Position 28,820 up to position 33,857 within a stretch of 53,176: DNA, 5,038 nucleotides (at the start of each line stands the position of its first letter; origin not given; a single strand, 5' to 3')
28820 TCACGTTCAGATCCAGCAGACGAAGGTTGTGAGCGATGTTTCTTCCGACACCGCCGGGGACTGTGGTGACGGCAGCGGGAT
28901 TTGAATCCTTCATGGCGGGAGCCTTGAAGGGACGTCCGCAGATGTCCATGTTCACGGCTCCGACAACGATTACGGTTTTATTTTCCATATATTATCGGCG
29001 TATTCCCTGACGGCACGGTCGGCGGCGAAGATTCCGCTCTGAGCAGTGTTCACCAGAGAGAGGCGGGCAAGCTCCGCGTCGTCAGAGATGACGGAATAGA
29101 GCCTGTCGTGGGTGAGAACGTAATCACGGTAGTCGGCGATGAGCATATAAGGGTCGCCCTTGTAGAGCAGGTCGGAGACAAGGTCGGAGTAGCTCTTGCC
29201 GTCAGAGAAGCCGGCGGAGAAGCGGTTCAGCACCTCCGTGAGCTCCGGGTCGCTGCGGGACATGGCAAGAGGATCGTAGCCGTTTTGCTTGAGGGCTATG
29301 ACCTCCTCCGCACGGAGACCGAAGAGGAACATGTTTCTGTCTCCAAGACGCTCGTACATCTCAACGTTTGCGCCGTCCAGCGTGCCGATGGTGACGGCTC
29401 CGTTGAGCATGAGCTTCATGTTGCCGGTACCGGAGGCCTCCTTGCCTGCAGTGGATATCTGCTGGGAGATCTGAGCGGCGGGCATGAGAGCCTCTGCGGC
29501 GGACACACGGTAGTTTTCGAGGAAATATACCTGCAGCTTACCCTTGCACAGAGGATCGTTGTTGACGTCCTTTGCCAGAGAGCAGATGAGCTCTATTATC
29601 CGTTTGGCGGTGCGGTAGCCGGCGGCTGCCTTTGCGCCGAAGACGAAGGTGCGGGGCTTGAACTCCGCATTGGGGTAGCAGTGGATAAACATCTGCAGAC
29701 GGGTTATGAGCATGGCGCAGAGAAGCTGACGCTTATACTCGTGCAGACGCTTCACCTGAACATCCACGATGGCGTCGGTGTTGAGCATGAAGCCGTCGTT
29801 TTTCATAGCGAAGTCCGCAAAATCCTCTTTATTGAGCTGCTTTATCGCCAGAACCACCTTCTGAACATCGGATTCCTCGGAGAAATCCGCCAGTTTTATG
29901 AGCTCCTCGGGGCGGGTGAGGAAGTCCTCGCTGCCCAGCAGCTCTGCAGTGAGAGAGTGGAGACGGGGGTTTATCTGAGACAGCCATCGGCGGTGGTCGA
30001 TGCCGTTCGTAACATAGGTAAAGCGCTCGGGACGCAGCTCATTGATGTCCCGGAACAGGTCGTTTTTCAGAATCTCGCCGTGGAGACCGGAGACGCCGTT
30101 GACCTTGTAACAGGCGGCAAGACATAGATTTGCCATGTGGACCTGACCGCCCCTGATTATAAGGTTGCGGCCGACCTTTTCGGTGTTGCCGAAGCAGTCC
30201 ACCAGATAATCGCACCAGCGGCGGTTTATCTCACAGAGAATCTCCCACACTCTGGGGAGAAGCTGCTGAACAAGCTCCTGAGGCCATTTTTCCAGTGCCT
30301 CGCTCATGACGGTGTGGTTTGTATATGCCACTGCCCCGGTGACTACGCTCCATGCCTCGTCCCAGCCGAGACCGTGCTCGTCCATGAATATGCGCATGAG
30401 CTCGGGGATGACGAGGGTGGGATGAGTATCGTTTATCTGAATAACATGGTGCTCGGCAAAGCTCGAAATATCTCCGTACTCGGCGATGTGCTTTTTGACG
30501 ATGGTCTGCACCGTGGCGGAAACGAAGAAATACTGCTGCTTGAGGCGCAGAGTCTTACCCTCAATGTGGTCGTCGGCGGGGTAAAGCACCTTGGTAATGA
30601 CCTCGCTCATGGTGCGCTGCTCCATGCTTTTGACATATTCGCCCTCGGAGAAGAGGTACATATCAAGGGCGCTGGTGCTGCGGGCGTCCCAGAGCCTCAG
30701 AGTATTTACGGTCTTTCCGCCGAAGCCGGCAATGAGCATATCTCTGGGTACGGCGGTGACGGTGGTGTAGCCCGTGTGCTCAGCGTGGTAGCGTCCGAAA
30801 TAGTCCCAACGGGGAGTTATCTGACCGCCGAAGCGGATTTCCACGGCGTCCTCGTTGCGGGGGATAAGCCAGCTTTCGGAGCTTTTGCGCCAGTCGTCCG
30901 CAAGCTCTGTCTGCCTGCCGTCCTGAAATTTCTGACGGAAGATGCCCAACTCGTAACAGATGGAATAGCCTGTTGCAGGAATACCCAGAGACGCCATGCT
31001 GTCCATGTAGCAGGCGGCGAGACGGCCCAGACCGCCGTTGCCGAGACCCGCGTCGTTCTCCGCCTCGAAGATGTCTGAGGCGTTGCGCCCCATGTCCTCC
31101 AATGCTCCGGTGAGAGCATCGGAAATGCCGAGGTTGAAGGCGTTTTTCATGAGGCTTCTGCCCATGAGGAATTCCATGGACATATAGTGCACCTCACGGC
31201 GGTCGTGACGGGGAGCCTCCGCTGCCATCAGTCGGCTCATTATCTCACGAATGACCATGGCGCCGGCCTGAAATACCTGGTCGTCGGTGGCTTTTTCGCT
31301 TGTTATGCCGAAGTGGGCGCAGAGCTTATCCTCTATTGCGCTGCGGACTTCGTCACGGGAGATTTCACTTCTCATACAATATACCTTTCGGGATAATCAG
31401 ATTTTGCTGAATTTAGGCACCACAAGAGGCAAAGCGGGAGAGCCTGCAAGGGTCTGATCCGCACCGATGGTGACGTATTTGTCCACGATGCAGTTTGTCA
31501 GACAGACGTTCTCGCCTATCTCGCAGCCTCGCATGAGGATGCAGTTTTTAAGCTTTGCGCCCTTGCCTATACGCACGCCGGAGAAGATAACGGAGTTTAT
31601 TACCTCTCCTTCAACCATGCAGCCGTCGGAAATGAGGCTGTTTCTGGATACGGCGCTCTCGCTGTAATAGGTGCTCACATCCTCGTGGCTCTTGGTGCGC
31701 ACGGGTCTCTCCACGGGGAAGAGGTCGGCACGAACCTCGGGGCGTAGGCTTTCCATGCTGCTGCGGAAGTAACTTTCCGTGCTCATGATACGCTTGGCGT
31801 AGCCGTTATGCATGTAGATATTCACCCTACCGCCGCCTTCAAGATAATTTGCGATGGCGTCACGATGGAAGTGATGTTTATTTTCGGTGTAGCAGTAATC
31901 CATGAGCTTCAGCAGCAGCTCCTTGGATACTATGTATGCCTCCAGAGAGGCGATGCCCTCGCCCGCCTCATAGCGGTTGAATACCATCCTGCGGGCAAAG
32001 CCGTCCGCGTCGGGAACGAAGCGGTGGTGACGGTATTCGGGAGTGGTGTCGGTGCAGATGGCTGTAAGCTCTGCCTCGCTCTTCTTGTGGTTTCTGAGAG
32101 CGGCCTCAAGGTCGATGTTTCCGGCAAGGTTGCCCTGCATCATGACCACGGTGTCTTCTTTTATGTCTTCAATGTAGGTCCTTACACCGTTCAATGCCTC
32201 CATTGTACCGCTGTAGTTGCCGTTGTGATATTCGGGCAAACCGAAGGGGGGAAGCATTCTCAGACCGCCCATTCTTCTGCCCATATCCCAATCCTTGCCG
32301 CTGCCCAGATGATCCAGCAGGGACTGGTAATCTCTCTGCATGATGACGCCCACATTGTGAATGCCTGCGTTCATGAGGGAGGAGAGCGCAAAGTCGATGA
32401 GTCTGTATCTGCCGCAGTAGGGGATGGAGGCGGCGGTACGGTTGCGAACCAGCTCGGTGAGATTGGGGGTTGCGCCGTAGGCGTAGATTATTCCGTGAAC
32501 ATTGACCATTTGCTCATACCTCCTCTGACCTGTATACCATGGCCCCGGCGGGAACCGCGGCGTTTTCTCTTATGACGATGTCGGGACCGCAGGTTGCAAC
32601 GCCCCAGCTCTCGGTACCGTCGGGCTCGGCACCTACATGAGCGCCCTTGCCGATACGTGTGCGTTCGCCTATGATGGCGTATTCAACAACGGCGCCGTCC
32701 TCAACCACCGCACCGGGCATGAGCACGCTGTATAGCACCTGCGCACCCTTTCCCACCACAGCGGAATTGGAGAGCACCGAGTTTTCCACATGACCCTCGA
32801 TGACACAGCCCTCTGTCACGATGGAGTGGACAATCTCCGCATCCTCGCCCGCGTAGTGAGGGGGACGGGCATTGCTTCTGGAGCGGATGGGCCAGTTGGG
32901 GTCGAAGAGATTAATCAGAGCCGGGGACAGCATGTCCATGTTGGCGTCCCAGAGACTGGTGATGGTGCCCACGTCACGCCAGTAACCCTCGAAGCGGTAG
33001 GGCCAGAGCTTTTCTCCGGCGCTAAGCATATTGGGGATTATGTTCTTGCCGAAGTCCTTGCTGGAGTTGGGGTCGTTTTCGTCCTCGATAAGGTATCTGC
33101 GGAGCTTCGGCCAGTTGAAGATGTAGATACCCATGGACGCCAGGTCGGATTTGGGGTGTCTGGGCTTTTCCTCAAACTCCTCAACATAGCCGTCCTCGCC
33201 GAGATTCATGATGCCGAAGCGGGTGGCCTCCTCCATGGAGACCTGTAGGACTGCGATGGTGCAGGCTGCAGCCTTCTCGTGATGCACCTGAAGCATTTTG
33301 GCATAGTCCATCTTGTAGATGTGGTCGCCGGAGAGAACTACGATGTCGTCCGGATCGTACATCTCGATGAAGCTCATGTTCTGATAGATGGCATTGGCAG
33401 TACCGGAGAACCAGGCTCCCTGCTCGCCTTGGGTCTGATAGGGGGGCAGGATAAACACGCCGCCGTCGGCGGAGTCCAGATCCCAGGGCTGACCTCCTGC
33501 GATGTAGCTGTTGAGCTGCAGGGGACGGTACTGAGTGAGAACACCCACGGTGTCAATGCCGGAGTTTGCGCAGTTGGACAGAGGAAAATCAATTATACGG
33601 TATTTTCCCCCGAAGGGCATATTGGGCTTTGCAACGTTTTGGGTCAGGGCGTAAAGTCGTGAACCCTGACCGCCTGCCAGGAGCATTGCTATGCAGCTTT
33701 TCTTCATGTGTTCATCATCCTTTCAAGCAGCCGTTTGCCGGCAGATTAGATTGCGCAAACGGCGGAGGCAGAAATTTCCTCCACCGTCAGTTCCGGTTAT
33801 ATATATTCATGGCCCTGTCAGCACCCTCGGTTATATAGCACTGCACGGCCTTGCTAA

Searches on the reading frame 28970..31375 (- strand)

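Call 76: search_protein_families(library=pfam, proteins=[window:28970-31375:-], max_evalue=0.00001)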
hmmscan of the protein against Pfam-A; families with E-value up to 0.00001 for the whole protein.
window:28970-31375:- (801 aa): 1 family
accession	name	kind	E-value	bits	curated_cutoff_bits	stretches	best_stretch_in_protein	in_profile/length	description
PF00343.26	Phosphorylase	-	3.2e-278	925.3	27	1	92-799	1-713/713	Carbohydrate phosphorylase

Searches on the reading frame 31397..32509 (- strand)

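Call 76: search_protein_families(library=pfam, proteins=[window:31397-32509:-], max_evalue=0.00001)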
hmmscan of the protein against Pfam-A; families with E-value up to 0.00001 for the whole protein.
window:31397-32509:- (370 aa): 4 families
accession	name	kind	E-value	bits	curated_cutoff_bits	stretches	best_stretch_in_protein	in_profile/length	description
PF24894.1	Hexapep_GlmU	-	2.2e-15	57.1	23.3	1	285-351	13-80/104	GlmU-like, C-terminal hexapeptide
PF00483.29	NTP_transferase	-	1.5e-11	44.8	21.2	1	6-159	2-144/245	Nucleotidyl transferase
PF25084.1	LbH_EIF2B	-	2.7e-09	37.4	54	1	282-354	13-87/105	EIF2B subunit epsilon LbH domain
PF25247.1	LbH_GLGC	-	5.7e-07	30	27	0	289-326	14-52/135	GLGC left-handed parallel beta-helix domain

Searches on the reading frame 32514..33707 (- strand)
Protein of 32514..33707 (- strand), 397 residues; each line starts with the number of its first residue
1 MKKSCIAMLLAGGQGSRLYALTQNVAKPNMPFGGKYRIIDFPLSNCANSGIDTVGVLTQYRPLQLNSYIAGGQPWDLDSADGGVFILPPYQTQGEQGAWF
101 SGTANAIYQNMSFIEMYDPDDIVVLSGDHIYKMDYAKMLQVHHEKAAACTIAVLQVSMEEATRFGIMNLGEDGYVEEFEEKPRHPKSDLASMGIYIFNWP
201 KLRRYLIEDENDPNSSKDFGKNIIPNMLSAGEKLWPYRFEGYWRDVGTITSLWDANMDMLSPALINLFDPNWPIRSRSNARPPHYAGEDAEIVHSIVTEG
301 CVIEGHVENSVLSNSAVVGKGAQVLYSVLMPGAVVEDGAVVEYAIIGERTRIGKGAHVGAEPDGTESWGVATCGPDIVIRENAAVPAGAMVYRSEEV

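Call 76: search_protein_families(library=pfam, proteins=[window:32514-33707:-], max_evalue=0.00001)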
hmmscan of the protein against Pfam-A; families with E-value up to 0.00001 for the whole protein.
window:32514-33707:- (397 aa): 3 families
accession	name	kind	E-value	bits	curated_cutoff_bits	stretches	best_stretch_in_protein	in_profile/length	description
PF00483.29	NTP_transferase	-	3.6e-66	223.7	21.2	1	7-260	2-243/245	Nucleotidyl transferase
PF24894.1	Hexapep_GlmU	-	5.2e-15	55.9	23.3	1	287-363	11-88/104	GlmU-like, C-terminal hexapeptide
PF25084.1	LbH_EIF2B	-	8.4e-08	32.6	54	1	306-359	35-88/105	EIF2B subunit epsilon LbH domain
